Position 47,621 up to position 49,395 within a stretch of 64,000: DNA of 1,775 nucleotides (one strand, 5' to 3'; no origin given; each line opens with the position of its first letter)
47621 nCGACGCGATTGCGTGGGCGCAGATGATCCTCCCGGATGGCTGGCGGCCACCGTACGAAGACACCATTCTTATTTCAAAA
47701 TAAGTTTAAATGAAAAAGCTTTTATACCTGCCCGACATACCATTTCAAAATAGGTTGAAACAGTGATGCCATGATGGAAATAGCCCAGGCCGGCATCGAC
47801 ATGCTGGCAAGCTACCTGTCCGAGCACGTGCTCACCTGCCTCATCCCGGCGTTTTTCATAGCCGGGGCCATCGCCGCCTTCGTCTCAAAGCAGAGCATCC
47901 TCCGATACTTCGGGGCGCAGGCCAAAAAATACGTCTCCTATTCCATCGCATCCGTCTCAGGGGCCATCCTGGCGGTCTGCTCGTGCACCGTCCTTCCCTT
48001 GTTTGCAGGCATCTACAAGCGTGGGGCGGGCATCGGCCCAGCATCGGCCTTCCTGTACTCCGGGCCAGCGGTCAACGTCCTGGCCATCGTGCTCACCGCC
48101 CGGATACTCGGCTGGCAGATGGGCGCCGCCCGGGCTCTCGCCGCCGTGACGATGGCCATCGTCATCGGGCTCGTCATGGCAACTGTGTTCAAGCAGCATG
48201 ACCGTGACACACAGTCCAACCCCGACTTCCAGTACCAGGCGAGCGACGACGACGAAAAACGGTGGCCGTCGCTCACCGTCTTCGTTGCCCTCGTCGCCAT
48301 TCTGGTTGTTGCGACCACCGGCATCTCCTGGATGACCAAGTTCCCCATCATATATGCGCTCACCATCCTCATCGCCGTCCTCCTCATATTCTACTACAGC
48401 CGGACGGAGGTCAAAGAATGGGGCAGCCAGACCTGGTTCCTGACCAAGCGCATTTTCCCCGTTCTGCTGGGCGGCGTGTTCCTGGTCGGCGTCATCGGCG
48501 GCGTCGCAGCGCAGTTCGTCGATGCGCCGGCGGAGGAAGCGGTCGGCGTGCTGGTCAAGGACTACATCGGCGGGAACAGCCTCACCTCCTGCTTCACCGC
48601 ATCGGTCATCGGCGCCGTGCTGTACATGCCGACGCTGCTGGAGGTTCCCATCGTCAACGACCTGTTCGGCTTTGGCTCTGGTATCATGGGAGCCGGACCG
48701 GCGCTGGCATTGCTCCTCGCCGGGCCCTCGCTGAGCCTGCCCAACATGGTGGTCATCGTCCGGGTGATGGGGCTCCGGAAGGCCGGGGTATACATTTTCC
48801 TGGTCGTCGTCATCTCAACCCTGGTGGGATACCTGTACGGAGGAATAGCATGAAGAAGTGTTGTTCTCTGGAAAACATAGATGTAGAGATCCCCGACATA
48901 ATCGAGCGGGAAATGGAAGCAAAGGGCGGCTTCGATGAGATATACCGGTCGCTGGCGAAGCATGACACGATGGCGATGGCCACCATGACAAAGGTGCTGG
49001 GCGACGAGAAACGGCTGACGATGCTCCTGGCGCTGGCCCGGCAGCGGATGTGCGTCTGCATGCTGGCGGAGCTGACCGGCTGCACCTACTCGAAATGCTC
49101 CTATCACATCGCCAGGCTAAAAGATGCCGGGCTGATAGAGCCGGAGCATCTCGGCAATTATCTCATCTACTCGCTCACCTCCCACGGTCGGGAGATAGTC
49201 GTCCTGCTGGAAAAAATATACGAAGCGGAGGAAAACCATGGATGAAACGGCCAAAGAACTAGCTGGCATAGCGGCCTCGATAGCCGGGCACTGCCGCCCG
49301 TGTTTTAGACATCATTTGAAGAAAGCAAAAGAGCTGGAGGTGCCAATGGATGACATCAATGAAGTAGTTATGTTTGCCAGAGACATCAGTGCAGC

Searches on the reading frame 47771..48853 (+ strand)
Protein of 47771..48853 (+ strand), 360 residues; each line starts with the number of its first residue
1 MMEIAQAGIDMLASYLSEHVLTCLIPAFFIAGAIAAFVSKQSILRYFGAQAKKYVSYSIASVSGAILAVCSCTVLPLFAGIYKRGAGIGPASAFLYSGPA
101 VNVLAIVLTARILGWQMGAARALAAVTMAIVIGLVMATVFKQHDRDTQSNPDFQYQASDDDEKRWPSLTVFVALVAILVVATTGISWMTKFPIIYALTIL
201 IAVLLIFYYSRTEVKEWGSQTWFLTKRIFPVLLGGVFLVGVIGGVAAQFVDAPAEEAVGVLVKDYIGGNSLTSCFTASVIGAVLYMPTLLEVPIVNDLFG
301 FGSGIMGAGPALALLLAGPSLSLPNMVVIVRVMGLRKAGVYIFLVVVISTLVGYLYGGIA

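Call 25: search_protein_families(library=pfam, proteins=[window:47771-48853:+], max_evalue=0.01)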
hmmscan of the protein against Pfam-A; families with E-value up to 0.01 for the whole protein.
window:47771-48853:+ (360 aa): 1 family
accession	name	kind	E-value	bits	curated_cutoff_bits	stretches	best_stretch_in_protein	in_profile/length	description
PF03773.19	ArsP_1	-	3.1e-70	237.1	32.3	1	11-357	7-293/294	Predicted permease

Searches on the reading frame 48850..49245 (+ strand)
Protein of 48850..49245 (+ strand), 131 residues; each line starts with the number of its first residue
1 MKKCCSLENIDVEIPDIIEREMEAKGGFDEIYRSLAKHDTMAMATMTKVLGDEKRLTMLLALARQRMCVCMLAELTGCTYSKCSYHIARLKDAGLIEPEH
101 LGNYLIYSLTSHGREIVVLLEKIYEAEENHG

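Call 94: search_protein_families(library=pfam, proteins=[window:48850-49245:+], max_evalue=0.001)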
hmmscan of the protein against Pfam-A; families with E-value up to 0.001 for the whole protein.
window:48850-49245:+ (131 aa): 2 families
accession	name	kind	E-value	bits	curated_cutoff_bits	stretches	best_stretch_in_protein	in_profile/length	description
PF01022.26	HTH_5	-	1.2e-10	41.5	22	1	52-97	1-46/47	Bacterial regulatory protein, arsR family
PF12840.13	HTH_20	-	1.2e-05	25.6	27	1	50-98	1-50/51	Helix-turn-helix domain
